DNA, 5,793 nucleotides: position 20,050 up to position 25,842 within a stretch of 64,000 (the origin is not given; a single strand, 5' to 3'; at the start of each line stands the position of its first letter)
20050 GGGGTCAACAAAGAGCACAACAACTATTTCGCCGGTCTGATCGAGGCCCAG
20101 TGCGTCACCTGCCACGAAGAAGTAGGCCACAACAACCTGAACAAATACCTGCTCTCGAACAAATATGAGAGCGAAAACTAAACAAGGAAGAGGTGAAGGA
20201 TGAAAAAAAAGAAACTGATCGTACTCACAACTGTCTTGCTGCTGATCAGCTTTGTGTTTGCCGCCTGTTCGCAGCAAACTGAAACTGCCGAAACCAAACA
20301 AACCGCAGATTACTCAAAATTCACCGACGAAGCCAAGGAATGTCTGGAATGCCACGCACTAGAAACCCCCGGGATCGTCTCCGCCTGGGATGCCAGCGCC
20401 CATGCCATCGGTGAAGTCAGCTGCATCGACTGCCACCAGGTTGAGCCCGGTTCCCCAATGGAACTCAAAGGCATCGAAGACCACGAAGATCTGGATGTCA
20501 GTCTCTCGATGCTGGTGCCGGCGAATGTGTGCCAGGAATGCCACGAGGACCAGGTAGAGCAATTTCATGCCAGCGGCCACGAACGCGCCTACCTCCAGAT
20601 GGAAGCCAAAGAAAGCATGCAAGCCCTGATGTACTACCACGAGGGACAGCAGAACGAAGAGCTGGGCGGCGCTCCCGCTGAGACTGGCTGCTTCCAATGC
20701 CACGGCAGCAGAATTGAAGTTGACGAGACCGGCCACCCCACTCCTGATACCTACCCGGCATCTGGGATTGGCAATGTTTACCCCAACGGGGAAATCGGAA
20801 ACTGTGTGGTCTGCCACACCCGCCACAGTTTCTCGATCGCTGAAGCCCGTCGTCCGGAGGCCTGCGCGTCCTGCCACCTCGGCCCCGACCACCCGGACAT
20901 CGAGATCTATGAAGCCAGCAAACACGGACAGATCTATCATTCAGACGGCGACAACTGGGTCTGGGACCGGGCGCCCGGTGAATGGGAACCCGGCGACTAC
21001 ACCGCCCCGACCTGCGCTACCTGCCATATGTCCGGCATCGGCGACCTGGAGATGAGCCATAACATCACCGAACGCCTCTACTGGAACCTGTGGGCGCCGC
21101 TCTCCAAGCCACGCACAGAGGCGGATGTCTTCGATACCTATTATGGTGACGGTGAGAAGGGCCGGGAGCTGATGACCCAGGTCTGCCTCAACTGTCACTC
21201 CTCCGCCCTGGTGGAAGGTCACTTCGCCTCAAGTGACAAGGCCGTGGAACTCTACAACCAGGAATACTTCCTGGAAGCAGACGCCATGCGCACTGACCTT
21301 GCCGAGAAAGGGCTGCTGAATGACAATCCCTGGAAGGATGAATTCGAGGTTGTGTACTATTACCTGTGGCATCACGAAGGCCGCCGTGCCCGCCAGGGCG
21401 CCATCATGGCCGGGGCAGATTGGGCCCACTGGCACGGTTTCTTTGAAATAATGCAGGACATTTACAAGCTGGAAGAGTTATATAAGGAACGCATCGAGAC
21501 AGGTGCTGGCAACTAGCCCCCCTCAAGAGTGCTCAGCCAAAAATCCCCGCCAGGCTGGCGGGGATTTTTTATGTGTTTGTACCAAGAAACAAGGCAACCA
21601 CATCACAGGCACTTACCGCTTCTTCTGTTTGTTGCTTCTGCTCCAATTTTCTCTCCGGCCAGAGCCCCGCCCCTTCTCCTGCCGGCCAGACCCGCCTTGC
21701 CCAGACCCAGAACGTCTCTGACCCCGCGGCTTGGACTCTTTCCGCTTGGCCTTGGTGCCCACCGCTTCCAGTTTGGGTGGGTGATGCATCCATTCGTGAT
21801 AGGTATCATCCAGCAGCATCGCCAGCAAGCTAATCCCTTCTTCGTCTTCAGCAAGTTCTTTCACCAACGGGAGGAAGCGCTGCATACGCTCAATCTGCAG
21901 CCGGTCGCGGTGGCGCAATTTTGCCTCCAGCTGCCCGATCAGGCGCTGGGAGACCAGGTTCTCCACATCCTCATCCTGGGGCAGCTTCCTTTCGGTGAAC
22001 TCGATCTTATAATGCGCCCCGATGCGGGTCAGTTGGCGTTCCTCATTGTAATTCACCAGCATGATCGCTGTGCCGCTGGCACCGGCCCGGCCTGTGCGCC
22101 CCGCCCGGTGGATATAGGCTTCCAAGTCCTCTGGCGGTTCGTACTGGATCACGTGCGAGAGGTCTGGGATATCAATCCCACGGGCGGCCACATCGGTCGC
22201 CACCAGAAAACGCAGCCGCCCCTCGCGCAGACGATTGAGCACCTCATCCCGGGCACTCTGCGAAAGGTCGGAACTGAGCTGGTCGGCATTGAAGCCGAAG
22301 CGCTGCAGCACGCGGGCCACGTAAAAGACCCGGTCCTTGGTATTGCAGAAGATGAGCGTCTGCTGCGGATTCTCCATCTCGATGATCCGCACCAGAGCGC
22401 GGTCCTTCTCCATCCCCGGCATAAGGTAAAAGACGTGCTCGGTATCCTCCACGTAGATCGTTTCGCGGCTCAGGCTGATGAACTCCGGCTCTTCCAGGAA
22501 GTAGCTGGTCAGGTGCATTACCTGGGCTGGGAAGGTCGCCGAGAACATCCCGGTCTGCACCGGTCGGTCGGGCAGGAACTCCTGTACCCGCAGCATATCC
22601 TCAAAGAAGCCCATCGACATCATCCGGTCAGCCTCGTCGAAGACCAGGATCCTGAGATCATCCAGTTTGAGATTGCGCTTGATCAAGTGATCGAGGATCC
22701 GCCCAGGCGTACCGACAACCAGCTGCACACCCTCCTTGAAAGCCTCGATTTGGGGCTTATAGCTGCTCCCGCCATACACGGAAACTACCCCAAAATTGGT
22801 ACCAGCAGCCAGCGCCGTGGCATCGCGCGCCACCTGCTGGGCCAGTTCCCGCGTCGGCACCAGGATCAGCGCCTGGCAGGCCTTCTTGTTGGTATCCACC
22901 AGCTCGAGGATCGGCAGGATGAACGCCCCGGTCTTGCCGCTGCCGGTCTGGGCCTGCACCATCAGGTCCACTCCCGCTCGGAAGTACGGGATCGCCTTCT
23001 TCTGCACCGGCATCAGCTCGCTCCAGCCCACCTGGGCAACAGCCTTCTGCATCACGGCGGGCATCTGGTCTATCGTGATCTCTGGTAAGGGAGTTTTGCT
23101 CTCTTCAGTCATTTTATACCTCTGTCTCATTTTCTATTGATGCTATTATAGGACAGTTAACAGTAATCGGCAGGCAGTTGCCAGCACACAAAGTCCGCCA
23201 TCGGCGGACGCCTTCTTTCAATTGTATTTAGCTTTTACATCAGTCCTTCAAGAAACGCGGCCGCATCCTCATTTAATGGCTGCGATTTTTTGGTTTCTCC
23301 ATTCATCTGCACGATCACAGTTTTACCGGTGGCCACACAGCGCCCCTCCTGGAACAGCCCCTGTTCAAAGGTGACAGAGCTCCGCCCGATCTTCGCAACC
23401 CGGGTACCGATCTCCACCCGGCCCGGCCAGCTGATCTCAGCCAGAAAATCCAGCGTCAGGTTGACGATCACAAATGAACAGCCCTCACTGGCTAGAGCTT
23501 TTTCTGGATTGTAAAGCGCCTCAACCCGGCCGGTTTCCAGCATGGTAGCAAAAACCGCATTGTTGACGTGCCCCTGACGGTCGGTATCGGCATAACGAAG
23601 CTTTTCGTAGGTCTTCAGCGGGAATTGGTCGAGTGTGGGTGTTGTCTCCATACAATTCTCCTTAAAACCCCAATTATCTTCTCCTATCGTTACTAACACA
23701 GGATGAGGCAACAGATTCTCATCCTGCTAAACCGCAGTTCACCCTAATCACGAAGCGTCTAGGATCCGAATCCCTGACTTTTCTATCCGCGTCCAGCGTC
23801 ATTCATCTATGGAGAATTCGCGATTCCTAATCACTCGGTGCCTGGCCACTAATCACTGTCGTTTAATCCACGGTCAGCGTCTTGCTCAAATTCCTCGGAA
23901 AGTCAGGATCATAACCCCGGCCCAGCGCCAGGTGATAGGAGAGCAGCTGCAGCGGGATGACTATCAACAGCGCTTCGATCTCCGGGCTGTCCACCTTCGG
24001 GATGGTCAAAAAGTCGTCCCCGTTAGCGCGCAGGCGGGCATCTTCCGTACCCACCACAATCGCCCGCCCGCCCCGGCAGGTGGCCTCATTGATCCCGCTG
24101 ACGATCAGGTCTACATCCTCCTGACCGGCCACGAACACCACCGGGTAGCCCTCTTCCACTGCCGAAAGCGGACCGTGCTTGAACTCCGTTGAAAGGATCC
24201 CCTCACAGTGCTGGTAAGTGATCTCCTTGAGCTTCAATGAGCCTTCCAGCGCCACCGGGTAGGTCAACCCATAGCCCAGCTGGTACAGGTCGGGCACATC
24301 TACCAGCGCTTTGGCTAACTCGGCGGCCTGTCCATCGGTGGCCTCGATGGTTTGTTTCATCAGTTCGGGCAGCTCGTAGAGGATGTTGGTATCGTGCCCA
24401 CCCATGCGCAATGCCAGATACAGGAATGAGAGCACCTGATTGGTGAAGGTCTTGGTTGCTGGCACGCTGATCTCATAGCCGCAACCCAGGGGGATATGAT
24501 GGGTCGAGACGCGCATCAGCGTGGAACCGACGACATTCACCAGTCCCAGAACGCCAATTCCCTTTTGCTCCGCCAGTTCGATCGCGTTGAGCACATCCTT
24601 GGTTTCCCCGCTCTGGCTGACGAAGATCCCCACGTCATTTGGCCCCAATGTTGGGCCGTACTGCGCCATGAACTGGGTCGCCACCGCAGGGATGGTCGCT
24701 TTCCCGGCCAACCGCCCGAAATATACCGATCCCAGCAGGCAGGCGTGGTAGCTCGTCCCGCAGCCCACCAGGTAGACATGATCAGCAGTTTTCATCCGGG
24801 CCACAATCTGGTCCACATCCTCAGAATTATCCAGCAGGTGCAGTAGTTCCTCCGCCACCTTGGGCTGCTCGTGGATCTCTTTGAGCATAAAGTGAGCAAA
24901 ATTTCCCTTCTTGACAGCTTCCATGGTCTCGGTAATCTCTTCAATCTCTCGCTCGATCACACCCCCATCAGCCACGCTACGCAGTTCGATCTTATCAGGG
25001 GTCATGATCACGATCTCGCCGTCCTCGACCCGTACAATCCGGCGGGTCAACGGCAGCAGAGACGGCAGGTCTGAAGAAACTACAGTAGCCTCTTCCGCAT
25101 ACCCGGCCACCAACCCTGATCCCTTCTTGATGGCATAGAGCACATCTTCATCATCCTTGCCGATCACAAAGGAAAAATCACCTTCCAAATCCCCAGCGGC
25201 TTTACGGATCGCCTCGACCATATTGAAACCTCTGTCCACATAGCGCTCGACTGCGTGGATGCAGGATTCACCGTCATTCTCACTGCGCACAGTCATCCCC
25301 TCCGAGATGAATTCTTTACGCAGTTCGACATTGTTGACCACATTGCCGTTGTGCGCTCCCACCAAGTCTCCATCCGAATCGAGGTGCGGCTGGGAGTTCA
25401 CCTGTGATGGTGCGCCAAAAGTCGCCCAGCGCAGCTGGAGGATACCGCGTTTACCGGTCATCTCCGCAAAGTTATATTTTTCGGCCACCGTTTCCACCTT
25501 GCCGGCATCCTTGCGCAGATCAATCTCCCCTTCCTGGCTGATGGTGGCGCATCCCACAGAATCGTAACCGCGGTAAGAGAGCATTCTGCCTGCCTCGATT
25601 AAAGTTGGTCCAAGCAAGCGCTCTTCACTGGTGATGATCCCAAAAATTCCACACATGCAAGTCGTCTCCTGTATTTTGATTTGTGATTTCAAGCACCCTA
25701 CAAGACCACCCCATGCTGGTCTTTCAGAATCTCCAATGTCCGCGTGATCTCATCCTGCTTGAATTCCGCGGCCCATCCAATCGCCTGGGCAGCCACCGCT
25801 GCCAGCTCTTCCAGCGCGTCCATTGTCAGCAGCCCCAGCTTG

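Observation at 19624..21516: NapC/NrfH-type quinol dehydrogenase plus a lipoprotein octaheme cytochrome c (HAO-family-like): a compact respiratory reductase module next to the dcw cluster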

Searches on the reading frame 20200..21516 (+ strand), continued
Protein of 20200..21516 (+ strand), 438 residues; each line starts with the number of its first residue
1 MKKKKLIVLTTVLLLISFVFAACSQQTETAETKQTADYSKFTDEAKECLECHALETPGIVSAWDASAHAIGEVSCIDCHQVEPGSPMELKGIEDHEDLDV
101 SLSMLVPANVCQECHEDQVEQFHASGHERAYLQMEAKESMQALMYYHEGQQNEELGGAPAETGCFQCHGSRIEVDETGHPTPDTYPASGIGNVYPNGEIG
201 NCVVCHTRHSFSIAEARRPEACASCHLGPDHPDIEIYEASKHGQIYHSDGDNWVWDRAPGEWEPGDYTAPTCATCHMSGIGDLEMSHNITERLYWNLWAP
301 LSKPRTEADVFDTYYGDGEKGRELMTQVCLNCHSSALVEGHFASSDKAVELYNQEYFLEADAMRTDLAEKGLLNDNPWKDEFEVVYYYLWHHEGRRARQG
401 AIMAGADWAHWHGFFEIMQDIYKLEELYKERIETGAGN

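Call 46: fold_search(model_id=the predicted structure, library=pdb)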
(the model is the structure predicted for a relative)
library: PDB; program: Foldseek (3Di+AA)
matches with E <= 10: 19; with E <= 0.001: 5
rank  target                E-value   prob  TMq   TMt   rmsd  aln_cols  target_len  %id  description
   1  4qo5                  1.5e-12  1.00  0.38  0.33  18.6       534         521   24  Hypothetical multiheme protein (released 2015-12-23)
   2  6h5l_A                6.1e-08  1.00  0.39  0.34  19.8       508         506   21  Kuenenia stuttgartiensis reducing HAO-like protein complex Kustc0457/Kustc0458 (released 2019-04-10)
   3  6hif_I                2.2e-06  1.00  0.35  0.29  18.3       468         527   19  Kuenenia stuttgartiensis hydrazine dehydrogenase complex (released 2019-04-17)
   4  4fas_A                2.1e-05  1.00  0.39  0.34  19.9       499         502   23  Complex crystal structure of hydroxylamine oxidoreductase and NE1300 from Nitrosomonas europaea (released 2013-09-04)
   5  6t5e                  3.0e-05  1.00  0.28  0.28  17.7       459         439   20  Hydroxylamine Oxidoreductase from Brocadia fulgida (released 2020-11-18)
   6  8ioi_B                3.3e+00  0.03  0.12  0.21  14.6       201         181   14  Crystal Structure of PadR- family transcriptional regulator Rv1176c from Mycobacterium tuberculosis H37Rv. (released 2024-03-13)
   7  6wy8_C                4.2e+00  0.02  0.08  0.09  15.1       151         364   17  Tcur3481-Tcur3483 steroid ACAD (released 2021-03-24)
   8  6icv_B                5.3e+00  0.03  0.08  0.07  18.8       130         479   12  Structure of SETD3 bound to SAH and unmodified actin (released 2019-02-27)
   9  8uy0_A                5.6e+00  0.01  0.09  0.10  16.8       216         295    9  Consensus olfactory receptor consOR2 bound to S-carvone and in complex with mini-Gs trimeric protein (released 2024-10-30)
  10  9esd_C                5.9e+00  0.01  0.12  0.14  17.9       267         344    8  Holo TDO with a bound inhibitor (released 2025-03-05)
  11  8w0u_B                6.5e+00  0.01  0.08  0.09  20.2       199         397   10  Human LCAD complexed with Acetoacetyl Coenzyme A (released 2024-06-19)
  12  8yel                  6.8e+00  0.03  0.12  0.16  10.1       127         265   10  Cryo-EM structure of the channelrhodopsin GtCCR4 (released 2024-09-04)
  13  3ttb_A                7.9e+00  0.07  0.23  0.20   9.6       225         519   16  Structure of the Thioalkalivibrio paradoxus cytochrome c nitrite reductase in complex with sulfite (released 2011-10-05)
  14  7t6t_R                7.9e+00  0.02  0.10  0.14  14.4       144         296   14  Structure of the human FPR1-Gi complex with fMLFII (released 2022-03-30)
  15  3rkh_A                8.3e+00  0.05  0.16  0.14  10.8       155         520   12  Structure of the Thioalkalivibrio nitratireducens cytochrome c nitrite reductase in a complex with nitrite (full occup (released 2011-06-15)
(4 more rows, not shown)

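Call 64: search_protein_representatives(protein=window:20200-21516:+)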
Query: 438 residues. Proteins with E-value up to 0.001 (for the whole library): 1340; up to 1e-10: 638; up to 1e-30: 137. The best 150 are listed.
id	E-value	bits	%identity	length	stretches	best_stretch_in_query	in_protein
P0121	1.1e-151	522.1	52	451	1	4-436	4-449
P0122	9.8e-122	423.3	57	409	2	100-311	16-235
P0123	2.3e-114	399.0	48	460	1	13-435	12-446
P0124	3.9e-100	352.1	45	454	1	45-432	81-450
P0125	8.4e-94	331.3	43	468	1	7-419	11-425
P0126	5.0e-90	318.8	42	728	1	7-423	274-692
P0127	3.6e-88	312.7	42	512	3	146-308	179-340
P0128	1.6e-87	310.5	47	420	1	41-370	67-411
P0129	3.8e-85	302.7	41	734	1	44-429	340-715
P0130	4.1e-83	296.0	41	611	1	42-430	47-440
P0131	1.1e-80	288.0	43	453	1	44-435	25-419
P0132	6.1e-79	282.3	43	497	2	42-304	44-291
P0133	2.5e-78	280.2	50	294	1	172-435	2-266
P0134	2.1e-77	277.2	39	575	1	38-430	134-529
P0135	3.2e-75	270.0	38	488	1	41-423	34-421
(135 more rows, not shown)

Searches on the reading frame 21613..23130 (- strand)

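Call 34: search_protein_families(library=pfam, proteins=[window:21613-23130:-], max_evalue=0.00001)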
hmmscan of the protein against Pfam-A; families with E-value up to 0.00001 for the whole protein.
window:21613-23130:- (505 aa): 3 families
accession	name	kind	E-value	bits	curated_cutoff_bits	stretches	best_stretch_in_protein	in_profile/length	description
PF00270.35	DEAD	-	3.3e-48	164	26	1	41-204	2-164/167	DEAD/DEAH box helicase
PF00271.37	Helicase_C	-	2.5e-34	118.3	23.5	1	242-350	2-110/110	Helicase conserved C-terminal domain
PF04851.21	ResIII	-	5e-09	36.7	22.5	1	42-178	7-142/164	Type III restriction enzyme, res subunit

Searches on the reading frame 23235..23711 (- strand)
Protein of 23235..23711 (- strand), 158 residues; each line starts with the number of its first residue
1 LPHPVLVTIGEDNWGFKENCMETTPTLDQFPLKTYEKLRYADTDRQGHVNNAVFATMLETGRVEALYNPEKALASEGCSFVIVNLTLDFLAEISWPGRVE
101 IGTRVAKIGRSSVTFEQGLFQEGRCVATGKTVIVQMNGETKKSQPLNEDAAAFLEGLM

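Call 34: search_protein_families(library=pfam, proteins=[window:23235-23711:-], max_evalue=0.00001)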
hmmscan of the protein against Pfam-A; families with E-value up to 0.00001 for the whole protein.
window:23235-23711:- (158 aa): 2 families
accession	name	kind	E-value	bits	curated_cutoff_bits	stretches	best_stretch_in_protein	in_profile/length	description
PF13279.12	4HBT_2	-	1.1e-16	61.8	25.5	1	40-153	3-121/122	Thioesterase-like superfamily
PF03061.28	4HBT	-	3.3e-15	56.6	20.6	1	46-124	1-75/79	Thioesterase superfamily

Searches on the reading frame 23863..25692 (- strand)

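Call 34: search_protein_families(library=pfam, proteins=[window:23863-25692:-], max_evalue=0.00001)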
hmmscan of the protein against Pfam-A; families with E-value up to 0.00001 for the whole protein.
window:23863-25692:- (609 aa): 3 families
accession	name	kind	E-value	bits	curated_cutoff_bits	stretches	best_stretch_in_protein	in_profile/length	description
PF01380.27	SIS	-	1.6e-38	131.9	25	2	302-428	4-130/131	SIS domain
PF13537.11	GATase_7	-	9.8e-13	48.6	25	1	97-213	10-122/123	Glutamine amidotransferase domain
PF13522.11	GATase_6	-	1.4e-10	41.7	27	1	79-180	9-99/130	Glutamine amidotransferase domain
